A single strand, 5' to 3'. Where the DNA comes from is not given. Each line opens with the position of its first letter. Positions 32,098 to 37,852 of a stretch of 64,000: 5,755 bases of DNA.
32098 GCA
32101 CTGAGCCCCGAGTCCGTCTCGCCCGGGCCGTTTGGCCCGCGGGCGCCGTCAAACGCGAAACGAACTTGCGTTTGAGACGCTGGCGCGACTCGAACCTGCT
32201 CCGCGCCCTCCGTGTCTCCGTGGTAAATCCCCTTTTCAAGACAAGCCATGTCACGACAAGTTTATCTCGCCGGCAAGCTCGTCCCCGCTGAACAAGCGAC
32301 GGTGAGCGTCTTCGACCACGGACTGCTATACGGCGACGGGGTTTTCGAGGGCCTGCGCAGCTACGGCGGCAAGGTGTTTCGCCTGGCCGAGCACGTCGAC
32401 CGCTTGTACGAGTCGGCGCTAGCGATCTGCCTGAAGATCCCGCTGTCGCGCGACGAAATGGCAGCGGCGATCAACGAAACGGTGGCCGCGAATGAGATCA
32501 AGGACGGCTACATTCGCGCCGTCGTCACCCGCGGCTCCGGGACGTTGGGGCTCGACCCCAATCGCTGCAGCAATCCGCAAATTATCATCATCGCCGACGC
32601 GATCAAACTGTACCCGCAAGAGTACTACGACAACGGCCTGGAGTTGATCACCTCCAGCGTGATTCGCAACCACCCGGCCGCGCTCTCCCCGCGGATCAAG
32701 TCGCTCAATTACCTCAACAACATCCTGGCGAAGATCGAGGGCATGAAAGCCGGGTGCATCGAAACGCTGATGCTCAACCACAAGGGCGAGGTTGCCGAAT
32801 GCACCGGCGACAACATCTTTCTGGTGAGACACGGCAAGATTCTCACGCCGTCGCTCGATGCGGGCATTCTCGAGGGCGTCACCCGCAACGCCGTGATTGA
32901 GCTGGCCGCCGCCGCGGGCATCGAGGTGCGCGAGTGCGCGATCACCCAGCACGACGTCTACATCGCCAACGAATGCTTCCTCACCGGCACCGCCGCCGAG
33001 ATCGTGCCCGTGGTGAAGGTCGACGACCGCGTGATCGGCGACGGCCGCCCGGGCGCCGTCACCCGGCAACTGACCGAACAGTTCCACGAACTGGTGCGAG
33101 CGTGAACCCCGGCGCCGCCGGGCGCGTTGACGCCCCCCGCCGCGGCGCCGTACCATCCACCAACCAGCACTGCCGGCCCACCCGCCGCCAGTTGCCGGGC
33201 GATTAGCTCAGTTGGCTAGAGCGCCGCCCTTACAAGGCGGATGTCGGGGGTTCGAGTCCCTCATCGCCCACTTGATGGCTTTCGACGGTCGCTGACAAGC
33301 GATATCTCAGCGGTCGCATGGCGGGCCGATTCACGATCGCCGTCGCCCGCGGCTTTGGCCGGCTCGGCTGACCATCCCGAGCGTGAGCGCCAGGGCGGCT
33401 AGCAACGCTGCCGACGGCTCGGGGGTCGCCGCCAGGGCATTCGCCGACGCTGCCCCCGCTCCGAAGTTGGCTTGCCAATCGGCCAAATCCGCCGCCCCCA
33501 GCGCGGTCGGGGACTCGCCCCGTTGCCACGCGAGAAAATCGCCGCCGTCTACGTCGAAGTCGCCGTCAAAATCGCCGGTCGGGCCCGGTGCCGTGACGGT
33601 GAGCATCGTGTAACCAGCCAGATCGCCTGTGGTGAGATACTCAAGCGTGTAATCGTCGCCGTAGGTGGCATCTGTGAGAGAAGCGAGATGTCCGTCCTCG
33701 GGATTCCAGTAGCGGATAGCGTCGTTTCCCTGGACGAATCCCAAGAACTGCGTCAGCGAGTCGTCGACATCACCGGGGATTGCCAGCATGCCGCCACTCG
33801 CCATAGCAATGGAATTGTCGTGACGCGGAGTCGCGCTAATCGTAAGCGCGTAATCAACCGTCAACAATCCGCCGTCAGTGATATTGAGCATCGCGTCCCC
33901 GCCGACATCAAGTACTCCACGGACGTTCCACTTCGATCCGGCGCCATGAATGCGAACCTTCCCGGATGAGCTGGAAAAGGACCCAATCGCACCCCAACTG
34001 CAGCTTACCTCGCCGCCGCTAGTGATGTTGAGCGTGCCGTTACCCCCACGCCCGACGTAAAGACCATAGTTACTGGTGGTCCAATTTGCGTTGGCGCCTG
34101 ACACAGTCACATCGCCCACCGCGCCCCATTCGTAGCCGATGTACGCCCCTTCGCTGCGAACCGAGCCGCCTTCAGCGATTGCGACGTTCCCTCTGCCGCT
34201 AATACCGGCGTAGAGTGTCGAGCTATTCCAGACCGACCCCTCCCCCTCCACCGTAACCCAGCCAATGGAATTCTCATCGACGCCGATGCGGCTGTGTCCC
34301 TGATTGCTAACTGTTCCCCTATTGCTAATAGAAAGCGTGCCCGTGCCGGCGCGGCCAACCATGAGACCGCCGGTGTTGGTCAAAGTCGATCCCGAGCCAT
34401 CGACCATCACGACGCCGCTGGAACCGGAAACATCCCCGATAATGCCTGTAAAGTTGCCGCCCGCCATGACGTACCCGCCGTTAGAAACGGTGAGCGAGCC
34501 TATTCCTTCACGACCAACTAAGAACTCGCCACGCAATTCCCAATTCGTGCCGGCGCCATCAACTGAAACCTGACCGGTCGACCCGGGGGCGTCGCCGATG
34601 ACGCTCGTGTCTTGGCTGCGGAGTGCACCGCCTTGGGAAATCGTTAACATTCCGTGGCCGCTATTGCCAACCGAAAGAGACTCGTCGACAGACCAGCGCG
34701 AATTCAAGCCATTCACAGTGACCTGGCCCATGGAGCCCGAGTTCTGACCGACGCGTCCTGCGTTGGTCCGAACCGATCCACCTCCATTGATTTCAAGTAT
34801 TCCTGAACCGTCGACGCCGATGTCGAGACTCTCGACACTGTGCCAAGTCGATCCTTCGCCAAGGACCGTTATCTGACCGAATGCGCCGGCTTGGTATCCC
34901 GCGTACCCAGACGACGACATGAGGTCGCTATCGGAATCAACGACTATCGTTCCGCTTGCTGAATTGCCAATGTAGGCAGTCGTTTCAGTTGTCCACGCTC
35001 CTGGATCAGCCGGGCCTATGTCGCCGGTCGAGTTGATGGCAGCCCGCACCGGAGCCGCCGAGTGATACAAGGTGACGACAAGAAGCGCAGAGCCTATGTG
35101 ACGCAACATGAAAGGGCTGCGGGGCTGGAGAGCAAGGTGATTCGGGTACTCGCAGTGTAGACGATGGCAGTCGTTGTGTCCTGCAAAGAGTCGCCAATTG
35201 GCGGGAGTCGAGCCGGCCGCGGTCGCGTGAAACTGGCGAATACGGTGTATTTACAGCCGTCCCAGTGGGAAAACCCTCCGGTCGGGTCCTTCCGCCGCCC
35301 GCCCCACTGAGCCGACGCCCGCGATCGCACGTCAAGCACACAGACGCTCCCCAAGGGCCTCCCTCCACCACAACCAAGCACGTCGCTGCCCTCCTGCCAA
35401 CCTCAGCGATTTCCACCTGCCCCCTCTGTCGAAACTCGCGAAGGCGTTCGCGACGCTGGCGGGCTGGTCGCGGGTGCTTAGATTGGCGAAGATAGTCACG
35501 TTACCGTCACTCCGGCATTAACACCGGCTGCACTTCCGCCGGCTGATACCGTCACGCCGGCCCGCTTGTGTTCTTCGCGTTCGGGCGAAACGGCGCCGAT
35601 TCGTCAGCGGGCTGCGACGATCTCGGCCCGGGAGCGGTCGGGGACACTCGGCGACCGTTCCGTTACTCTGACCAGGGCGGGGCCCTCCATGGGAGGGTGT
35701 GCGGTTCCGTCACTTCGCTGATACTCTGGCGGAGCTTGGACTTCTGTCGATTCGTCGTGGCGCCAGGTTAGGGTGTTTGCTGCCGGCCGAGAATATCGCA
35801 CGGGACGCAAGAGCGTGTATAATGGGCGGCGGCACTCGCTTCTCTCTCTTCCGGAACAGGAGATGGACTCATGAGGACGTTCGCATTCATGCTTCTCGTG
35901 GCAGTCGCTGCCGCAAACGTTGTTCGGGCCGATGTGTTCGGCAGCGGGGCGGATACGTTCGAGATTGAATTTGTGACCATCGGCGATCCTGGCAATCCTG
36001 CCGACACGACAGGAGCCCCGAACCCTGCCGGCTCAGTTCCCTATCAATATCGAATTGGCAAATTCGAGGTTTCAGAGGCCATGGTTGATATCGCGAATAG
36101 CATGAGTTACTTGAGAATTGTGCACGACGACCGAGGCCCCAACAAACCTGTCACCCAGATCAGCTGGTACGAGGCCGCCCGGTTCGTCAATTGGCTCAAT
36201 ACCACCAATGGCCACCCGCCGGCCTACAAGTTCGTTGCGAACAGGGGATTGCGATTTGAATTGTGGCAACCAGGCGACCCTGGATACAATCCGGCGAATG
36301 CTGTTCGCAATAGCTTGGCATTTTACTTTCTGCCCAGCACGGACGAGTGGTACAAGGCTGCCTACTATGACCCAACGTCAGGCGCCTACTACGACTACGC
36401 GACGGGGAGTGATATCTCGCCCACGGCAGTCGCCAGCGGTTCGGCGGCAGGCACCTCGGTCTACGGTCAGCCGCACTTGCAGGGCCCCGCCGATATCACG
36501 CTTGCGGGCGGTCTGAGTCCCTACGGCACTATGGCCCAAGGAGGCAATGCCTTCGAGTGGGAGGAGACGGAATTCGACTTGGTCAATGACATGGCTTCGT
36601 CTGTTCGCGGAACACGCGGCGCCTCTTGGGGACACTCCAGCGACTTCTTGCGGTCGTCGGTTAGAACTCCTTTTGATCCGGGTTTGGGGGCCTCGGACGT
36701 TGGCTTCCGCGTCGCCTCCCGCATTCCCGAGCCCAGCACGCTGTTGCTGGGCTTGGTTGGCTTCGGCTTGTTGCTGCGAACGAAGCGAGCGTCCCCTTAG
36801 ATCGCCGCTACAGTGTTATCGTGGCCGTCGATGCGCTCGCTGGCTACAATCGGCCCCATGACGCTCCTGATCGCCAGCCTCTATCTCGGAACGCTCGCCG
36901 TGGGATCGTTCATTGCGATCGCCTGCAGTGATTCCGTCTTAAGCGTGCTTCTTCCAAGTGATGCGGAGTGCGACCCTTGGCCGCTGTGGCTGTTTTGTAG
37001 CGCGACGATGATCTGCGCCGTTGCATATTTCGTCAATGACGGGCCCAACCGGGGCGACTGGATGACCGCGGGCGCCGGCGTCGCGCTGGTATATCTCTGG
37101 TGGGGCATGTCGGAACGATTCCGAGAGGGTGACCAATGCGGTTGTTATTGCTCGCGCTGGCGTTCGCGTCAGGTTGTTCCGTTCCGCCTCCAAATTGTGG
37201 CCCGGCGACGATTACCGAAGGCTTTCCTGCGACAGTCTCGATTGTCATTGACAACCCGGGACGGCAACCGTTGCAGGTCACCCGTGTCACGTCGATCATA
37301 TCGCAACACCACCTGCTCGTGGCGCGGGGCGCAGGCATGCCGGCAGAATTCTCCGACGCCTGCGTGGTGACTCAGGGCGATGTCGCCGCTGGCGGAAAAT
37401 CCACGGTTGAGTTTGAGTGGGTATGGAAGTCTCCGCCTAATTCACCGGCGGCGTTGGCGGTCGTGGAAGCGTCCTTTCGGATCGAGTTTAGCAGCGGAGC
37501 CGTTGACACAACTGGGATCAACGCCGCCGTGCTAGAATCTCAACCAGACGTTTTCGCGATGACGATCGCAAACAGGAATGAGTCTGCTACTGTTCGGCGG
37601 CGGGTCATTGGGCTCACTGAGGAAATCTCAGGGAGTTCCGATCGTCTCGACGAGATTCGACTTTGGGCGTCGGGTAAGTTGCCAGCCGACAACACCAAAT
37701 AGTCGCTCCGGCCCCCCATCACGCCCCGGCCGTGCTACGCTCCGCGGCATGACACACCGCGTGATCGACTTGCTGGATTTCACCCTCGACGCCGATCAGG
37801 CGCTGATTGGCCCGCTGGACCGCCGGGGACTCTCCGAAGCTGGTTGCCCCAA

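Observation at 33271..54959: tRNA-Val-adjacent ~22 kb island of modular exoproteins with its own ECF sigma/anti-sigma pair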

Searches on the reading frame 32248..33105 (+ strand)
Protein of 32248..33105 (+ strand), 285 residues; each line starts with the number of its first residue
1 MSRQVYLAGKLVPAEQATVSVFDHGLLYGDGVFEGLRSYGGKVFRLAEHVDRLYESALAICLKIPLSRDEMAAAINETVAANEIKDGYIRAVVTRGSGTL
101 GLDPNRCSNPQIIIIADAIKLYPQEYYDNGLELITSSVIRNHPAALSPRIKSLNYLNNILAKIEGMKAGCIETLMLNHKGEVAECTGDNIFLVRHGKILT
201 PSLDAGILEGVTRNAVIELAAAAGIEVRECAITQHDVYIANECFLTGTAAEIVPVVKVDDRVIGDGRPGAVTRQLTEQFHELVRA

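Call 6: search_protein_families(library=pfam, proteins=[window:32248-33105:+], max_evalue=0.01)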
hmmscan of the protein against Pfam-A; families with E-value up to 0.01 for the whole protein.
window:32248-33105:+ (285 aa): 1 family
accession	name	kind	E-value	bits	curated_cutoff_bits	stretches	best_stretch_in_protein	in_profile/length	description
PF01063.24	Aminotran_4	-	1.9e-61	208.2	28.5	1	31-258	1-223/223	Amino-transferase class IV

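Call 8: find_encoding_contigs(protein=window:32248-33105:+, flank=10000, max_places=10)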
Protein window:32248-33105:+ (285 aa): 1 contig read that carries it; 1 place shown.
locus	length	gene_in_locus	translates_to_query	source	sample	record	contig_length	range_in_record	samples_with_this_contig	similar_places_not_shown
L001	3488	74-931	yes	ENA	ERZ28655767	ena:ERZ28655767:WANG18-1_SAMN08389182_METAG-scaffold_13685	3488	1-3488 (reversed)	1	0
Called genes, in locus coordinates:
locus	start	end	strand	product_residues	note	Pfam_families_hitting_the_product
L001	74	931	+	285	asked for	PF01063:Aminotran_4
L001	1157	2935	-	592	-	-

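Call 13: find_related_loci(query=window:32248-33105:+, collection=genome_contigs, flank=10000)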
Query window:32248-33105:+ (285 aa) in genome_contigs; peptide patterns used: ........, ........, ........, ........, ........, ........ (x = any residue, [..] = any of these).
600 stretches matched a pattern (row limit reached: there are more); 598 encode a relative of the query (tblastn E <= 1e-3); the best 80 are kept; 80 distinct loci.
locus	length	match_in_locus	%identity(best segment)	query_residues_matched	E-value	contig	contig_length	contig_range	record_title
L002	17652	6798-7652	77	1-285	4e-149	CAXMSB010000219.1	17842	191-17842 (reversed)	MAG: uncultured Granulosicoccus sp. isolate 10C-St20-MC-01_bin.25.orig genome assembly, contig: k141_1668637, whole geno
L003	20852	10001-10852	74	1-284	2e-144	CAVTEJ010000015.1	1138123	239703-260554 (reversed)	MAG: uncultured Planctomycetota bacterium isolate MFD00822.bin.2.173 genome assembly, contig: contig_35074, whole genome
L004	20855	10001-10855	72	1-285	5e-144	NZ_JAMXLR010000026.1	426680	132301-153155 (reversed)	Aeoliella straminimaris strain ICT_H6.2 Contig_26_160.914, whole genome shotgun sequence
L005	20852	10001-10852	73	1-284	2e-143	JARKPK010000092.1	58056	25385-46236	MAG: Thermoguttaceae bacterium isolate D170_maxbin.024 k141_7051, whole genome shotgun sequence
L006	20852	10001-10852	70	1-284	8e-141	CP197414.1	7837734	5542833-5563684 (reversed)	Planctomycetaceae bacterium SH139 chromosome, complete genome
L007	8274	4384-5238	68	1-285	4e-141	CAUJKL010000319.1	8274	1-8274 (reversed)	MAG: Planctomycetota bacterium isolate KLAP164 genome assembly, contig: KLAP164_35620, whole genome shotgun sequence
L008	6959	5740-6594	69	1-285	2e-140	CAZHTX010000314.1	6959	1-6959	MAG TPA_asm: uncultured Pirellulaceae bacterium isolate binchicken_co13_93 genome assembly, contig: NODE_18210_length_69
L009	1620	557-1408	69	1-284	4e-152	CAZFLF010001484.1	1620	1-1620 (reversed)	MAG TPA_asm: uncultured Pirellulaceae bacterium isolate SRP136066_co1_133 genome assembly, contig: NODE_189166_length_16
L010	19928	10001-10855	72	1-285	2e-140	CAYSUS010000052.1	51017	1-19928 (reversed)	MAG TPA_asm: uncultured Pirellulales bacterium isolate SRP141376_co4_16 genome assembly, contig: NODE_1197_length_51017_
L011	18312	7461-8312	71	2-285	7e-140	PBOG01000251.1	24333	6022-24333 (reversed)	MAG: Planctomycetaceae bacterium isolate RS398 TaraRedSea_contig_185367, whole genome shotgun sequence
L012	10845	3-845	72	5-285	2e-140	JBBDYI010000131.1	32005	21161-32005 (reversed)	MAG: Pirellulales bacterium isolate LejiaD_2_63_11 Lejia_D_2289_length_32005_cov_7, whole genome shotgun sequence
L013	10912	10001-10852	71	1-284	1e-139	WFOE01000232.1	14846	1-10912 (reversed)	MAG: Planctomycetales bacterium isolate S012_138 k151_383482, whole genome shotgun sequence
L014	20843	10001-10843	70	4-284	2e-139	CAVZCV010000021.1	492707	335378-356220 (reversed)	MAG: Pirellulales bacterium isolate MFD00822.bin.1.89 genome assembly, contig: contig_98895, whole genome shotgun sequen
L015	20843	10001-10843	70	4-284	3e-139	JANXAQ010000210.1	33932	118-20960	MAG: Thermoguttaceae bacterium isolate SKYB124 k141_153753, whole genome shotgun sequence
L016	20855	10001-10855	69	1-285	4e-138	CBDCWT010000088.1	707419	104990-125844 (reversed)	MAG: Pirellulaceae bacterium isolate 484d33e6-743c-4544-9e23-d9dd82aab886 genome assembly, contig: contig_88, whole geno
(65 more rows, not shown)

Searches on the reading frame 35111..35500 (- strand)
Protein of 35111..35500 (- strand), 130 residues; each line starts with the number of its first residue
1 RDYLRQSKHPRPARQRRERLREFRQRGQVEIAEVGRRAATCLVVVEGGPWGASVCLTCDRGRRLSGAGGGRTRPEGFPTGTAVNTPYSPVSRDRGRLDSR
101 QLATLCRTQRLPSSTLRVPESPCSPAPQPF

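Call 88: search_protein_families(library=pfam, proteins=[window:35111-35500:-], max_evalue=0.1)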
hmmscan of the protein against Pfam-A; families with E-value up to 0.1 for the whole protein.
window:35111-35500:- (130 aa): 0 families

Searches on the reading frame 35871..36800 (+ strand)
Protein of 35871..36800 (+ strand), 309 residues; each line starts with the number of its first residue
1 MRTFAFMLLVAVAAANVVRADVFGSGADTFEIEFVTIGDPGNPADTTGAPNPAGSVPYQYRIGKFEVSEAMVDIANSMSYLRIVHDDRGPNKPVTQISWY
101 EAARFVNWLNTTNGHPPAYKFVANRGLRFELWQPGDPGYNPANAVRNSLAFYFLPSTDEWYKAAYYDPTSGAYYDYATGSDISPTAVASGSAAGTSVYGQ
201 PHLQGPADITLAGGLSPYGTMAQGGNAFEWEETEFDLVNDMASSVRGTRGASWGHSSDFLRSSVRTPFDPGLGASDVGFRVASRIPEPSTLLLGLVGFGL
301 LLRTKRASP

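Call 5: search_protein_families(library=pfam, proteins=[window:35871-36800:+], max_evalue=0.01)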
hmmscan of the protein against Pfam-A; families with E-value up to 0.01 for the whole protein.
window:35871-36800:+ (309 aa): 3 families
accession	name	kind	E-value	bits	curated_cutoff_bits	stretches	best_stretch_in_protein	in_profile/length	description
PF03781.23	FGE-sulfatase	-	1.1e-16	61.8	23.3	1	85-282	84-254/255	Sulfatase-modifying factor enzyme 1-like domain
PF07589.16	PEP-CTERM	-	0.00046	20.6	20.7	1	285-301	2-17/24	PEP-CTERM motif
PF17780.6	OCRE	-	0.007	16.8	24.7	0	165-180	14-29/52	OCRE domain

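Call 17: search_protein_families(library=ncbifam, proteins=[window:35871-36800:+], max_evalue=0.01)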
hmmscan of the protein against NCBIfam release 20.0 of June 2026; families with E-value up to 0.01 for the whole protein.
window:35871-36800:+ (309 aa): 2 families
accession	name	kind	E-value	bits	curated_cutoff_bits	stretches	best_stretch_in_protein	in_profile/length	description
TIGR03440.2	egtB_TIGR03440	equivalog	0.0044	16.2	360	0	88-109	270-291/413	ergothioneine biosynthesis protein EgtB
NF038129.1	PEP_NF038129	equivalog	0.0097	15.8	65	0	280-306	166-192/194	NF038129 family PEP-CTERM protein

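Call 66: find_homologous_proteins(query=window:35871-36800:+, max_evalue=1e-10)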
Query window:35871-36800:+ (309 aa): 5308 proteins with E <= 1e-10 among 8000 candidates; the best 120 are listed.
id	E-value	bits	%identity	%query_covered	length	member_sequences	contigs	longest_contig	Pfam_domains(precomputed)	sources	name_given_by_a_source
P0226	1.9e-206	702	100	100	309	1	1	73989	PF03781.23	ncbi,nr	ncbi:MAG: SUMF1/EgtB/PvdO family nonheme iron enzyme [Planctomycetales bacterium]|nr:SUMF1/EgtB/PvdO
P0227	2.3e-120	420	63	95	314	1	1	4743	PF03781.23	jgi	jgi:formylglycine-generating enzyme required for sulfatase activity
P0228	8.2e-117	408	62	98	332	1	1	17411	PF07589.17,PF03781.23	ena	-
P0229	2.2e-116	407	63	94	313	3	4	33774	PF03781.23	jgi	jgi:formylglycine-generating enzyme required for sulfatase activity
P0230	9.3e-116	405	64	99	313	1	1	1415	PF03781.23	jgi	jgi:formylglycine-generating enzyme required for sulfatase activity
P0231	1.0e-115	404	65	99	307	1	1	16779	PF07589.17,PF03781.23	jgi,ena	-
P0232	1.2e-115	404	48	95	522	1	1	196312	PF03781.23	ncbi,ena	-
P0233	2.2e-114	400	62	93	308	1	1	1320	PF03781.23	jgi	jgi:sulfatase modifying factor 1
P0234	2.4e-113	397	64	99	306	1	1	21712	PF03781.23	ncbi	-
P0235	3.3e-113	396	46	82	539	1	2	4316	PF03781.23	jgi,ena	-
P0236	1.1e-111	391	62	93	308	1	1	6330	PF03781.23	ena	-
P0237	3.4e-111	390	60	97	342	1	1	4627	PF03781.23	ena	-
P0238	3.6e-111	389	61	99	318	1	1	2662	PF03781.23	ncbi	-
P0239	5.7e-111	389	61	98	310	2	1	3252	PF03781.23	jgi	jgi:formylglycine-generating enzyme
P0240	1.5e-110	387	62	96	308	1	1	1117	PF03781.23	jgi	-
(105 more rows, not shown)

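Call 67: find_encoding_contigs(protein=P0234, flank=8000, max_places=2)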
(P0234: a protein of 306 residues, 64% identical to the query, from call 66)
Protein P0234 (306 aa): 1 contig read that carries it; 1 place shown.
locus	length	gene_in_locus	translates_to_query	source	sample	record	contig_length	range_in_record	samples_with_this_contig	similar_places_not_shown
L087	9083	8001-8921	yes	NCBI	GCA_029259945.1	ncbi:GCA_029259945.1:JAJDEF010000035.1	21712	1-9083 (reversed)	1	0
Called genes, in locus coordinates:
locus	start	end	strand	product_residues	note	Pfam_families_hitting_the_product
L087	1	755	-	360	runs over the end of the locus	PF07610:DUF1573, PF22544:HYDIN_VesB_CFA65-like_Ig (weak)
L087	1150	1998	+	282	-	PF02153:PDH_N, PF20463:PDH_C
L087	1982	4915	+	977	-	PF18072:FGAR-AT_linker, PF00586:AIRS, PF02769:AIRS_C, PF22689:FGAR-AT_PurM_N-like (weak), PF00586:AIRS (weak), PF02769:AIRS_C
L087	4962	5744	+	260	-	PF13507:GATase_5, PF01965:DJ-1_PfpI (weak)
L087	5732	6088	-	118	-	-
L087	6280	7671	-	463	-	-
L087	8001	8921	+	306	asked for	PF03781:FGE-sulfatase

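Call 68: find_encoding_contigs(protein=P0231, flank=8000, max_places=2)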
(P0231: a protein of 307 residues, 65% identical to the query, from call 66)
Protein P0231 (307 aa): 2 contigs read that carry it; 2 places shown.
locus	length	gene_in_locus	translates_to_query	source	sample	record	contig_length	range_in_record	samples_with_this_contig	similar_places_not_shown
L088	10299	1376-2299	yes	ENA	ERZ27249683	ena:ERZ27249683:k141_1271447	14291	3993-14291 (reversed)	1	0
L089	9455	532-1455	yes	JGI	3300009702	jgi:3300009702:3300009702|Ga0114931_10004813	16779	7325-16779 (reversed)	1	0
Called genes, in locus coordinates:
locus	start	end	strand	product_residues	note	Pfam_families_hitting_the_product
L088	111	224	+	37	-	-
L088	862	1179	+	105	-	PF02082:Rrf2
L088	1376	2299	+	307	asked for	PF03781:FGE-sulfatase, PF07589:PEP_exosort_dom (faint)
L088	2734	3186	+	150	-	PF01797:Y1_Tnp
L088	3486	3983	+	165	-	PF00589:Phage_integrase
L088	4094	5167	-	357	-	-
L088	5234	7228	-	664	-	-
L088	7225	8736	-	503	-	PF01618:MotA_ExbB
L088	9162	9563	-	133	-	PF01242:PTPS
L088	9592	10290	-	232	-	PF02568:ThiI (faint), PF06508:QueC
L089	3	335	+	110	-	?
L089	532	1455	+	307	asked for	PF03781:FGE-sulfatase, PF07589:PEP_exosort_dom (faint)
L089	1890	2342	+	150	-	PF01797:Y1_Tnp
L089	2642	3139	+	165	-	PF00589:Phage_integrase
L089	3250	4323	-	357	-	-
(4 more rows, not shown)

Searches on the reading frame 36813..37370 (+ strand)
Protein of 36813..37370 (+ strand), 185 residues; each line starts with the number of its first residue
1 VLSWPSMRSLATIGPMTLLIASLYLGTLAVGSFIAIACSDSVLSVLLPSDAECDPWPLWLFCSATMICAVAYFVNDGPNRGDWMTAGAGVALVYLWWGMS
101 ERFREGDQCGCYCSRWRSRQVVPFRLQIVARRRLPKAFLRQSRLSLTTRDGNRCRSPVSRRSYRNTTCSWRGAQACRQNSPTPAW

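Call 5: search_protein_families(library=pfam, proteins=[window:36813-37370:+], max_evalue=0.01)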
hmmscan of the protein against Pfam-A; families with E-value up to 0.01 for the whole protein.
window:36813-37370:+ (185 aa): 0 families

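Call 88: search_protein_families(library=pfam, proteins=[window:36813-37370:+], max_evalue=0.1)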
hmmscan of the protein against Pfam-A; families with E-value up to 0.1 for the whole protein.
window:36813-37370:+ (185 aa): 0 families

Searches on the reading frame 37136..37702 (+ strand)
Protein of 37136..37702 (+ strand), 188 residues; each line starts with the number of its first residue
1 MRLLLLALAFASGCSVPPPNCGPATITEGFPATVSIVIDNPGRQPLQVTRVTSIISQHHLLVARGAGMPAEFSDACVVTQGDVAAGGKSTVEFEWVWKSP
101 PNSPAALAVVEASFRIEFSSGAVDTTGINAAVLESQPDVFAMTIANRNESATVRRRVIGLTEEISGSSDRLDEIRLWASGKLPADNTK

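Call 5: search_protein_families(library=pfam, proteins=[window:37136-37702:+], max_evalue=0.01)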
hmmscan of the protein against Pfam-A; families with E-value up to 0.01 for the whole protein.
window:37136-37702:+ (188 aa): 0 families

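Call 17: search_protein_families(library=ncbifam, proteins=[window:37136-37702:+], max_evalue=0.01)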
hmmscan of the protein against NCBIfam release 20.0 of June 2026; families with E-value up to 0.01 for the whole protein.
window:37136-37702:+ (188 aa): 0 families

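Call 86: search_protein_families(library=pfam, proteins=[window:37136-37702:+], max_evalue=1)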
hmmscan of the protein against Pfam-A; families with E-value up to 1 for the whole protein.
window:37136-37702:+ (188 aa): 1 family
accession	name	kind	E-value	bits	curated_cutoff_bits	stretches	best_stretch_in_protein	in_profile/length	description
PF07705.17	CARDB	-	0.16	12.6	22.7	1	23-110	12-83/101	CARDB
